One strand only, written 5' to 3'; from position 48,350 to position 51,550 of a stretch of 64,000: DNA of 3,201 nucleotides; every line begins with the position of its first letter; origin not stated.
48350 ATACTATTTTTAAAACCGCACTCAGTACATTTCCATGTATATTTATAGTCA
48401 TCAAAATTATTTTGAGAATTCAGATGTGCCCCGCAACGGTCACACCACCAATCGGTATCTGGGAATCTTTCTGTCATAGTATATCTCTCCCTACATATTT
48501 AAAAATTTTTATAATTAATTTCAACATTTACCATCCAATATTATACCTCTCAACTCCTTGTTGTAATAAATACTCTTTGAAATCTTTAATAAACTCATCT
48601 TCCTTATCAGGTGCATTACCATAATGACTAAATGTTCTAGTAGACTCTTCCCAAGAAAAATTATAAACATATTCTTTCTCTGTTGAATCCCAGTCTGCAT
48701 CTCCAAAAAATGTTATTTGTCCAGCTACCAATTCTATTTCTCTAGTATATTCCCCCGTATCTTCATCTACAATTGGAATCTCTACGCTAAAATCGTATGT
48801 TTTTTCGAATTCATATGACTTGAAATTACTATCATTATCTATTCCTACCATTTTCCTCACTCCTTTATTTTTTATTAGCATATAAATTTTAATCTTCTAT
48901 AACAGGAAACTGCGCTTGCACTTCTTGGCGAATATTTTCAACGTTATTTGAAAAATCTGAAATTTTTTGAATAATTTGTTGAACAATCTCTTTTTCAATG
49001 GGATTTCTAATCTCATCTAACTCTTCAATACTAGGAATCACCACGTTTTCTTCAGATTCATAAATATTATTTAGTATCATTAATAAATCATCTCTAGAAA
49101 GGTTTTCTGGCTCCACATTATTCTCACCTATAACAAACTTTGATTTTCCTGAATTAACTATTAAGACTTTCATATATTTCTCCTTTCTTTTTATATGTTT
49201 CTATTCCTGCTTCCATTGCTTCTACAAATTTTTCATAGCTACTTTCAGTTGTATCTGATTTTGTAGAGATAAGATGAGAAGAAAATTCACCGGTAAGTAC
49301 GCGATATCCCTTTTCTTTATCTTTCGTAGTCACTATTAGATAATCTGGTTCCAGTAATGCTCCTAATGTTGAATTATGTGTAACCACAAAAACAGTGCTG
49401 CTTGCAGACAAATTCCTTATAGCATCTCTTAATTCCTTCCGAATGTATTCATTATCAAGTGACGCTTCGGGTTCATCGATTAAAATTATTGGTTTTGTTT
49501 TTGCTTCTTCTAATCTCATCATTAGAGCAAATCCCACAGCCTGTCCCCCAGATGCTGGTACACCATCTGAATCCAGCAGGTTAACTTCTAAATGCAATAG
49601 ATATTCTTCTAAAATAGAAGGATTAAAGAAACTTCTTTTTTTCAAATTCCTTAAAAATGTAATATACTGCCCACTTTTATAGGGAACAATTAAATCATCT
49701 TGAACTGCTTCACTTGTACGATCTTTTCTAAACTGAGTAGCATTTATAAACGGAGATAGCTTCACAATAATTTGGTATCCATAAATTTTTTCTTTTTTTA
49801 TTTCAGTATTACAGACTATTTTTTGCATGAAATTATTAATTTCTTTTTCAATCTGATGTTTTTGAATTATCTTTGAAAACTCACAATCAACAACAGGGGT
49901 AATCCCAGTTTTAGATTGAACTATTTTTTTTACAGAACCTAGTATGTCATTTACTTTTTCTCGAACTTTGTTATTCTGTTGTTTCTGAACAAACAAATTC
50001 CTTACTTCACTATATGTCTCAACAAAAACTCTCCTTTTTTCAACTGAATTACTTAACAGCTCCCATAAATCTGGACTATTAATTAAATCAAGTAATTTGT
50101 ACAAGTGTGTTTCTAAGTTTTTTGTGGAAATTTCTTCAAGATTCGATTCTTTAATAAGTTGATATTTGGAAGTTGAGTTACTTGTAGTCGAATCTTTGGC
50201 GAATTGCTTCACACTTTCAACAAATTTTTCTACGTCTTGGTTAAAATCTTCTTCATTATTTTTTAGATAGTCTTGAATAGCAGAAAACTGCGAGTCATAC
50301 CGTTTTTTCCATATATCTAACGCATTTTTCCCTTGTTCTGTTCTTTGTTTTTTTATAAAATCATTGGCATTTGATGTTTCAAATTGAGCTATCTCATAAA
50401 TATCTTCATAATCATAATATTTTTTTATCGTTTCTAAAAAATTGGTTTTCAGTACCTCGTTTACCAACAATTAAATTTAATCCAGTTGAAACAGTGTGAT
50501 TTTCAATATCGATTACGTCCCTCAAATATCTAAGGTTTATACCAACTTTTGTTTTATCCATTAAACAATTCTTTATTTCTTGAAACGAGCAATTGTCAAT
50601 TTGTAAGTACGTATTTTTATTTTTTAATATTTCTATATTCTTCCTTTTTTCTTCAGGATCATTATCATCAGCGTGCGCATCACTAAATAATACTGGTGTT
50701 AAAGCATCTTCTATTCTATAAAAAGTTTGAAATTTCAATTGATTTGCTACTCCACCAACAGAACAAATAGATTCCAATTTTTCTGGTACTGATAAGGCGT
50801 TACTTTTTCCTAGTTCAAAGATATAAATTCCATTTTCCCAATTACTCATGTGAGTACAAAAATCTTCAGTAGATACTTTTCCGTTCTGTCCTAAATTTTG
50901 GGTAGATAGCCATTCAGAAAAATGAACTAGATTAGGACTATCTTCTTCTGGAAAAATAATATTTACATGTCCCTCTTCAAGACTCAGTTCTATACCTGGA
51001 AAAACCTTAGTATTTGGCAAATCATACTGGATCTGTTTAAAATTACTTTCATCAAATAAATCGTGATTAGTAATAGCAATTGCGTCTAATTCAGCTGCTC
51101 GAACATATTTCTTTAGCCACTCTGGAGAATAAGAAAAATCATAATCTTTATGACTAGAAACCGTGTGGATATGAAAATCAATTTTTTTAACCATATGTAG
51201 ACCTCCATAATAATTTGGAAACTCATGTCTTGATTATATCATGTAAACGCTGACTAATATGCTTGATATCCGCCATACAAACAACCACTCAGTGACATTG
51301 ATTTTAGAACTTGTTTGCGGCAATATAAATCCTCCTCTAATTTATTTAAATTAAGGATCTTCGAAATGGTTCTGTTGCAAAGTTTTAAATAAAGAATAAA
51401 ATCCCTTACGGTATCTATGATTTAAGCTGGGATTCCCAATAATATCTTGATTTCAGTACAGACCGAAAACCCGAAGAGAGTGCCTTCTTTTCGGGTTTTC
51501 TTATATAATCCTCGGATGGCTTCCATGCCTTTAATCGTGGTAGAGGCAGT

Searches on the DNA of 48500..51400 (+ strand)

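Call 13: search_dna_similar(query=window:48500-51400:+, collection=plasmids, mode=distant, max_rows=25)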
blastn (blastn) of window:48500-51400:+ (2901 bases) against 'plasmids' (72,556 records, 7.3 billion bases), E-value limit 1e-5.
Records with a match: 1420; places in all: 3027; records where one place covers at least 80% of the query: 1.
Best place of each record, by identity: >=99% 685; 95-99% 659; 90-95% 48; 80-90% 20; 60-80% 8.
By first word of the organism name: Enterococcus 1232; Lactococcus 85; Staphylococcus 30; Ligilactobacillus 15; Tetragenococcus 12; Streptococcus 11; Listeria 10; Vagococcus 9; Latilactobacillus 6; Clostridium 3; and 6 more.
By predicted mobility (MOB-suite, as given by PLSDB): mobilizable 577; non-mobilizable 520; conjugative 323.
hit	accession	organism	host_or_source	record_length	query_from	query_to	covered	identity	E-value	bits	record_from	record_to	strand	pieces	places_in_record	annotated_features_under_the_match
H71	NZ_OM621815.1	Enterococcus casseliflavus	-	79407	1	2901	100%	99.4%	0e+0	5156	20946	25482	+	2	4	hypothetical protein (x4) | recombinase family protein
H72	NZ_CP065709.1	Staphylococcus equorum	-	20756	406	2713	80%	69.7%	0e+0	973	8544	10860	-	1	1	hypothetical protein (x2)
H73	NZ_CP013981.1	Staphylococcus equorum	Cell,Myeolchi-jeotgal, salted fermented ...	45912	421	2740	80%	69.0%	0e+0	923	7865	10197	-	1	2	AAA family ATPase | hypothetical protein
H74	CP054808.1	Staphylococcus cohnii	Homo sapiens,clinical isolate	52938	390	2697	80%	69.1%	0e+0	893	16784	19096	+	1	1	hypothetical protein (x2)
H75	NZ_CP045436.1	Staphylococcus aureus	Homo sapiens,clinical sample,HA-MRSA ...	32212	405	2697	79%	68.7%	0e+0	849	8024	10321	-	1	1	hypothetical protein (x2)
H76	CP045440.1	Staphylococcus aureus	Homo sapiens,clinical sample,HA-MRSA ...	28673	405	2697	79%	68.7%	0e+0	849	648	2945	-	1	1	hypothetical protein (x2)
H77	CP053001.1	Staphylococcus epidermidis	Homo sapiens,nose; prosthetic joint ...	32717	405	2697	79%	68.7%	0e+0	845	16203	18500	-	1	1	hypothetical protein (x2)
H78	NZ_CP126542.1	Staphylococcus cohnii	Chicken,pure culture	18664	663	2697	70%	69.0%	0e+0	786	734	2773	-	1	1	hypothetical protein (x2)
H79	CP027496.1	Staphylococcus aureus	Homo sapiens,wound fluid,Femural ...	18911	405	1336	32%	68.9%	4e-93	351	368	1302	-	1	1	hypothetical protein (x2)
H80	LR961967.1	Enterococcus faecalis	-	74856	2832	2901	2%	81.7%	2e-7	67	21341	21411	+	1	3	none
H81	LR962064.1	Enterococcus faecalis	-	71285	2832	2901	2%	81.7%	2e-7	67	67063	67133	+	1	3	none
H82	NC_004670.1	Enterococcus faecalis V583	-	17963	2837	2901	2%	83.1%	3e-6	63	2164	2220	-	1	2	none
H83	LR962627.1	Enterococcus faecalis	-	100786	2841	2901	2%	85.7%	6e-9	72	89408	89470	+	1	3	none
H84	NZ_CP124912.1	Enterococcus faecalis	Homo sapiens,urine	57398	2839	2901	2%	82.1%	2e-7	67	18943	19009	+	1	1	none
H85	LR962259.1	Enterococcus faecalis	-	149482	2843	2901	2%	86.9%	6e-9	73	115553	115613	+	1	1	none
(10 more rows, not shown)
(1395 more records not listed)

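Call 15: get_annotated_region(hit=H71, flank=1500)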
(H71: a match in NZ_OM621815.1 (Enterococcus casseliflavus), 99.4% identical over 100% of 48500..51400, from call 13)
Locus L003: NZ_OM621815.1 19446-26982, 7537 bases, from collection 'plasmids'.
description: Enterococcus casseliflavus strain V378 plasmid pEc378, complete sequence
organism: Enterococcus casseliflavus (NCBI taxid 37734)
taxonomy: Bacteria; Bacillota; Bacilli; Lactobacillales; Enterococcaceae; Enterococcus; Enterococcus casseliflavus
host: -; source: -; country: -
typing (MOB-suite, as given by PLSDB): mobilizable; replicon rep_cluster_1742,rep_cluster_183; relaxase MOBQ
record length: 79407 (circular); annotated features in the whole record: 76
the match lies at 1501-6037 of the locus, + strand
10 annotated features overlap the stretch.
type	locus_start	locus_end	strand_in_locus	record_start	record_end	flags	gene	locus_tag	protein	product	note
CDS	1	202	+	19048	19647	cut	-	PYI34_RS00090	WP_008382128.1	tyrosine-type recombinase/integrase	GO:0015074 - DNA integration [Evidence IEA]; GO:0006310 - DNA recombination [Evidence IEA]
CDS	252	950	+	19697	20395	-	-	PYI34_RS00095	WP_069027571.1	Fic family protein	-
CDS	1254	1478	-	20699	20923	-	-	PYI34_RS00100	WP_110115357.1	Sec23/Sec24 zinc finger-containing protein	GO:0006888 - endoplasmic reticulum to Golgi vesicle-mediated transport [Evidence IEA]; GO:0006886 - intracellular ...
CDS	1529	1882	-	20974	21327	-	-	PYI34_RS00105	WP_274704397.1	hypothetical protein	-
CDS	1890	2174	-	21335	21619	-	-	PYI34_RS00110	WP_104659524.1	hypothetical protein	-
CDS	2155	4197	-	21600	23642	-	-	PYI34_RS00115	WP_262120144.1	hypothetical protein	-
CDS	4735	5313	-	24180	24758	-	-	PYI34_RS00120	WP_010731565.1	recombinase family protein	GO:0006310 - DNA recombination [Evidence IEA]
CDS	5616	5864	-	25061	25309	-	-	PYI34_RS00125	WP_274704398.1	hypothetical protein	-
CDS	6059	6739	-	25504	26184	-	-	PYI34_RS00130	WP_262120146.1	IS6-like element IS1216 family transposase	GO:0006313 - DNA transposition [Evidence IEA]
CDS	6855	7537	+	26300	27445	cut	-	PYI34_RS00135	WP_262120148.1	NADP-dependent malic enzyme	-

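Call 16: get_annotated_region(hit=H73, flank=1000)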
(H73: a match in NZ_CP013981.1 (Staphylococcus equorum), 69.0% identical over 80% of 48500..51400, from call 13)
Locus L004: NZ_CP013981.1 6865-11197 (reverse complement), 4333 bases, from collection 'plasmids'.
description: Staphylococcus equorum strain KM1031 plasmid unnamed1, complete sequence
organism: Staphylococcus equorum (NCBI taxid 246432)
taxonomy: Bacteria; Bacillota; Bacilli; Bacillales; Staphylococcaceae; Staphylococcus; Staphylococcus equorum
host: -; source: Cell,Myeolchi-jeotgal, salted fermented food; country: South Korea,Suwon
typing (MOB-suite, as given by PLSDB): non-mobilizable; replicon rep_cluster_1017
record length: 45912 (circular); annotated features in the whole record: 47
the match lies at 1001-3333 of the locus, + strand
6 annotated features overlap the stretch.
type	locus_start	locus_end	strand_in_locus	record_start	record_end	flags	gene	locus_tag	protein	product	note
CDS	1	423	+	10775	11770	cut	-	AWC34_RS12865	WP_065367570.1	putative sulfate exporter family transporter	-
CDS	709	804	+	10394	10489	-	-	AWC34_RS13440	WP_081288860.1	type I toxin-antitoxin system Fst family toxin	-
CDS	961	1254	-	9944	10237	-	-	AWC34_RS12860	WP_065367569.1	hypothetical protein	-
CDS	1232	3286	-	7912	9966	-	-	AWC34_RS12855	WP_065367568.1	AAA family ATPase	-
CDS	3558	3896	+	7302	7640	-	-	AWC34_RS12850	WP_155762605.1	hypothetical protein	-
CDS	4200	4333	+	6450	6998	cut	-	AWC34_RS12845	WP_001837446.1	recombinase family protein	GO:0006310 - DNA recombination [Evidence IEA]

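Call 17: get_annotated_region(hit=H75, flank=1000)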
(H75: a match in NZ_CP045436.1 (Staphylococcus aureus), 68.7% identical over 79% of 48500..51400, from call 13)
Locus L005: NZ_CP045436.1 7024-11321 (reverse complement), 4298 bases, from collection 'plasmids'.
description: Staphylococcus aureus strain 08-028 plasmid p08-028a, complete sequence
organism: Staphylococcus aureus (NCBI taxid 1280)
taxonomy: Bacteria; Bacillota; Bacilli; Bacillales; Staphylococcaceae; Staphylococcus; Staphylococcus aureus
host: -; source: Homo sapiens,clinical sample,HA-MRSA blood clinical site; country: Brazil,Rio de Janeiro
typing (MOB-suite, as given by PLSDB): mobilizable; replicon rep_cluster_1733,rep_cluster_2214; relaxase MOBV
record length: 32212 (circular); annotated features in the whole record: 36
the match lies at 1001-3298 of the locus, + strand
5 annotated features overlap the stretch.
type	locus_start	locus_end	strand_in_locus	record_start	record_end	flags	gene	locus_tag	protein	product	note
predicted_resistance_gene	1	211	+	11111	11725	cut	cadD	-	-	cadmium resistance transporter CadD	predicted by amrfinderplus; class CADMIUM; identity 99.51%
CDS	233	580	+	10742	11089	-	-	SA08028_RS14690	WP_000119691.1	metalloregulator ArsR/SmtB family transcription factor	GO:0006355 - regulation of DNA-templated transcription [Evidence IEA]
CDS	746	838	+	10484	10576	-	-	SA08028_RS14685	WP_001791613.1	type I toxin-antitoxin system Fst family toxin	-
CDS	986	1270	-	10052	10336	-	-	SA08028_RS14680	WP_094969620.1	hypothetical protein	-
CDS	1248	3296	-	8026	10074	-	-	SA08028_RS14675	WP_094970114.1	hypothetical protein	-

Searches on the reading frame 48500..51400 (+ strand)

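Call 45: search_protein_families(library=padloc, proteins=[L003:2155-4197:-], max_evalue=0.001)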
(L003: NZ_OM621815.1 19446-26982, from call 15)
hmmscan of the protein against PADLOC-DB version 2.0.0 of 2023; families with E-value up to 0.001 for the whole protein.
L003:2155-4197:- (680 aa): 16 families
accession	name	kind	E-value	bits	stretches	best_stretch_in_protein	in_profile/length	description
PDLC04679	PDC-M49A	-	0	1273.7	1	140-680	1-541/541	-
PDLC04678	PDC-M49A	-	0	1170.5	1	1-679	1-680/681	-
PDLC04680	PDC-M49A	-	4e-117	390.5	1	3-679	2-673/674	-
PDLC04135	mad3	-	1.1e-11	42.9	1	229-639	17-354/374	mads_3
PDLC02980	AriA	-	3.9e-11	41.5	1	556-611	246-302/304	-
PDLC04164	AriA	-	8e-10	36.7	1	566-610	191-234/253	-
PDLC04177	HEC-01A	-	1.1e-08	32.5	0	557-629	286-359/393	-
PDLC04182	HEC-01A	-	2.2e-08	31.5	1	556-632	294-370/406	-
PDLC00289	PtuA1|PtuA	-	5.5e-08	30.3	0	568-637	249-317/404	AAA ATPase domain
PDLC04140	mad8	-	1.1e-06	26.4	1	236-452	26-212/314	mads_8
PDLC00305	PtuA1|PtuA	-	4.8e-06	24.2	0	234-365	20-151/392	AAA ATPase domain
PDLC04178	HEC-01A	-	6e-06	23.5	0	557-611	278-330/399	-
PDLC02915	ATPase-Toprim_I-B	-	8.3e-06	22.9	1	556-611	243-298/623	-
PDLC04710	PDC-M56A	-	4.1e-05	20.7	0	226-301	8-85/382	-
PDLC04896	PDC-S06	-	0.00012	18.9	1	569-634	526-593/732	-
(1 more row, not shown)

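Call 46: search_protein_families(library=pfam, proteins=[L003:2155-4197:-], max_evalue=0.001)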
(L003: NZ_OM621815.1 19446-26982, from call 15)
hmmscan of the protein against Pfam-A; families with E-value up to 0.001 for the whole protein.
L003:2155-4197:- (680 aa): 2 families
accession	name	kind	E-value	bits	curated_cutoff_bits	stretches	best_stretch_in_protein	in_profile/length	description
PF02463.25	SMC_N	-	3.7e-10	40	40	1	234-611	21-201/220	RecF/RecN/SMC N terminal domain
PF13304.12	AAA_21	-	1.5e-08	35.6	27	1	554-610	245-301/304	AAA domain, putative AbiEii toxin, Type IV TA system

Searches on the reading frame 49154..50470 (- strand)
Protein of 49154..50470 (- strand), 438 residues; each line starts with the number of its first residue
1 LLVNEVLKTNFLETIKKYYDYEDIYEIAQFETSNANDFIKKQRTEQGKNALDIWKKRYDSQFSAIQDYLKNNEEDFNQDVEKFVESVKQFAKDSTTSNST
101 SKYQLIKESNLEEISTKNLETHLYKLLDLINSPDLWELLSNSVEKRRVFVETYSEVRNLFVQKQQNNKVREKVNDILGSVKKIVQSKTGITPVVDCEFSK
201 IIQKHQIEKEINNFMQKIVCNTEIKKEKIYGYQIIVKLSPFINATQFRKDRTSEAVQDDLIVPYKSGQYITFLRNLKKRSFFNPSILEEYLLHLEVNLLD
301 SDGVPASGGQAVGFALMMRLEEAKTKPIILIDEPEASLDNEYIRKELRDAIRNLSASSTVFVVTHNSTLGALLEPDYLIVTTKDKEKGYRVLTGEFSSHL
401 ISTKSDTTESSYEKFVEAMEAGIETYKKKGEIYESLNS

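Call 14: search_protein_families(library=ncbifam, proteins=[window:49154-50470:-], max_evalue=0.01)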
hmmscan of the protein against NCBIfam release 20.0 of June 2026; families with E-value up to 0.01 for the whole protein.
window:49154-50470:- (438 aa): 19 families
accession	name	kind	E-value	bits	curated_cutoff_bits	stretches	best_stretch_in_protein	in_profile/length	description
NF045781.1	Spaf1101_AAA_ATP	equivalog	1.3e-12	47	475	1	325-435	735-834/836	Spaf_1101 family AAA-like ATPase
TIGR02857.1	CydD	equivalog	6e-09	35.4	435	1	298-370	451-520/529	thiol reductant ABC exporter subunit CydD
NF045780.1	TrlF_fam_ATP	equivalog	4.2e-08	32.4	350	1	28-366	543-884/944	TrlF family AAA-like ATPase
TIGR03375.1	type_I_sec_LssB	subfamily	4.8e-06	25.2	693.1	1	302-373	600-668/696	type I secretion system permease/ATPase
TIGR00972.1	3a0107s01c2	equivalog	2.8e-05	23.6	343.2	1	299-367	138-203/248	phosphate ABC transporter ATP-binding protein PstB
NF008379.0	PRK11174.1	equivalog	4.2e-05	22.4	684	1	304-382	484-557/588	heme ABC transporter permease/ATP-binding protein CydD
TIGR00968.1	3a0106s01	subfamily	0.00011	21.8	342.75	1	304-367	129-191/237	sulfate ABC transporter ATP-binding protein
TIGR03608.1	L_ocin_972_ABC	subfamily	0.00024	20.7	254.85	1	307-369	136-196/206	putative bacteriocin export ABC transporter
TIGR02868.1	CydC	equivalog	0.00043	19.1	329.05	1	300-366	466-529/530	thiol reductant ABC exporter subunit CydC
TIGR02203.1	MsbA_lipidA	equivalog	0.0012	17.4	602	1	301-366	466-528/572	lipid A export permease/ATP-binding protein MsbA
TIGR01277.1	thiQ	equivalog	0.0017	18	245.05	1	306-367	129-189/213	thiamine ABC transporter ATP-binding protein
NF040873.1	AztA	equivalog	0.0017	17.9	220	1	307-368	121-180/191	zinc ABC transporter ATP-binding protein AztA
TIGR01978.1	sufC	equivalog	0.0019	17.7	212.8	0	328-383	165-220/243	Fe-S cluster assembly ATPase SufC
NF010068.0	PRK13548.1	equivalog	0.0033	16.5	261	1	311-372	145-208/261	heme ABC transporter ATP-binding protein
NF010864.0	PRK14271.1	equivalog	0.0035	16.5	561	1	306-370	164-225/276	phosphate ABC transporter ATP-binding protein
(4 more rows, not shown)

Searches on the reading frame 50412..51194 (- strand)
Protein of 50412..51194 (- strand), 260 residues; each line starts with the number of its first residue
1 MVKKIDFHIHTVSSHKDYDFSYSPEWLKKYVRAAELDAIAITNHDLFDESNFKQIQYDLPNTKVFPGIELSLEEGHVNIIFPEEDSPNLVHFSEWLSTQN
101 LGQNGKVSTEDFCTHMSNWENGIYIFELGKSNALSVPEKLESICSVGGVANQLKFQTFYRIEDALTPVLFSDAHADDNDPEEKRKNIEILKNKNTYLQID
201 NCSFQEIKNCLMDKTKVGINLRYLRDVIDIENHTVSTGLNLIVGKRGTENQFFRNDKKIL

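Call 14: search_protein_families(library=ncbifam, proteins=[window:50412-51194:-], max_evalue=0.01)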
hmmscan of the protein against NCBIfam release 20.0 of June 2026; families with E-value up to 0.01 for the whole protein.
window:50412-51194:- (260 aa): 4 families
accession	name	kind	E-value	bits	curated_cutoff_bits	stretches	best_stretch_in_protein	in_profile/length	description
NF045780.1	TrlF_fam_ATP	equivalog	2.1e-16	59.8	350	1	4-194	7-216/944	TrlF family AAA-like ATPase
NF038032.1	CehA_McbA_metalo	domain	7.1e-09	35.5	80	1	4-80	4-77/315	CehA/McbA family metallohydrolase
NF045781.1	Spaf1101_AAA_ATP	equivalog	1e-05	24.2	475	0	149-214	246-299/836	Spaf_1101 family AAA-like ATPase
NF004981.0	PRK06361.1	equivalog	0.0079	15.6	117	0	5-57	2-48/217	histidinol phosphate phosphatase domain-containing protein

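Call 29: find_encoding_contigs(protein=window:50412-51194:-, flank=10000, max_places=8)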
Protein window:50412-51194:- (260 aa): 22 contigs read that carry it; 3 places shown.
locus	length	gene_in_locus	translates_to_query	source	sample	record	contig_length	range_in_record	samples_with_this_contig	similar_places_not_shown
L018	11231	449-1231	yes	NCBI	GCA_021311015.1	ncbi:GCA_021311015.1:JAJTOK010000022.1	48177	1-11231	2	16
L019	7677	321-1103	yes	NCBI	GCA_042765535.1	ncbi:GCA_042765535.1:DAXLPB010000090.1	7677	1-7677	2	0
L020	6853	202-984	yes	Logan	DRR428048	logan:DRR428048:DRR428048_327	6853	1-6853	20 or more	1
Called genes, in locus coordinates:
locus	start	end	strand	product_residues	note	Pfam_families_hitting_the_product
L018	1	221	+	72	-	PF13610:DDE_Tnp_IS240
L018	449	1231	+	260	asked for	-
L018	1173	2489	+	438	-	PF02463:SMC_N (weak), PF13304:AAA_21 (weak)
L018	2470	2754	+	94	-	-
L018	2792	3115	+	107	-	-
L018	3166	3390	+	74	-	PF04810:zf-Sec23_Sec24 (weak)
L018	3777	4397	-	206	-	PF08937:ThsB_TIR (weak)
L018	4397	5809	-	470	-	PF13289:SIR2_2, PF18185:STALD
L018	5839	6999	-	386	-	PF08937:ThsB_TIR (weak), PF13676:TIR_2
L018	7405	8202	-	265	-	-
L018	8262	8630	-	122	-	PF20038:HTH_59 (faint)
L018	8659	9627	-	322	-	PF21497:TcpC-like_C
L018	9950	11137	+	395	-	PF01548:DEDD_Tnp_IS110, PF02371:Transposase_20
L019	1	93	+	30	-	?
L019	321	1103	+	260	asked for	-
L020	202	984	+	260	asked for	-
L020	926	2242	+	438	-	PF02463:SMC_N (weak), PF13304:AAA_21 (weak)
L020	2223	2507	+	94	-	-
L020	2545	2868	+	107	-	-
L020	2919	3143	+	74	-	PF04810:zf-Sec23_Sec24 (weak)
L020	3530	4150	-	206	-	PF08937:ThsB_TIR (weak)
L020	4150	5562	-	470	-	PF13289:SIR2_2, PF18185:STALD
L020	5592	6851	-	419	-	?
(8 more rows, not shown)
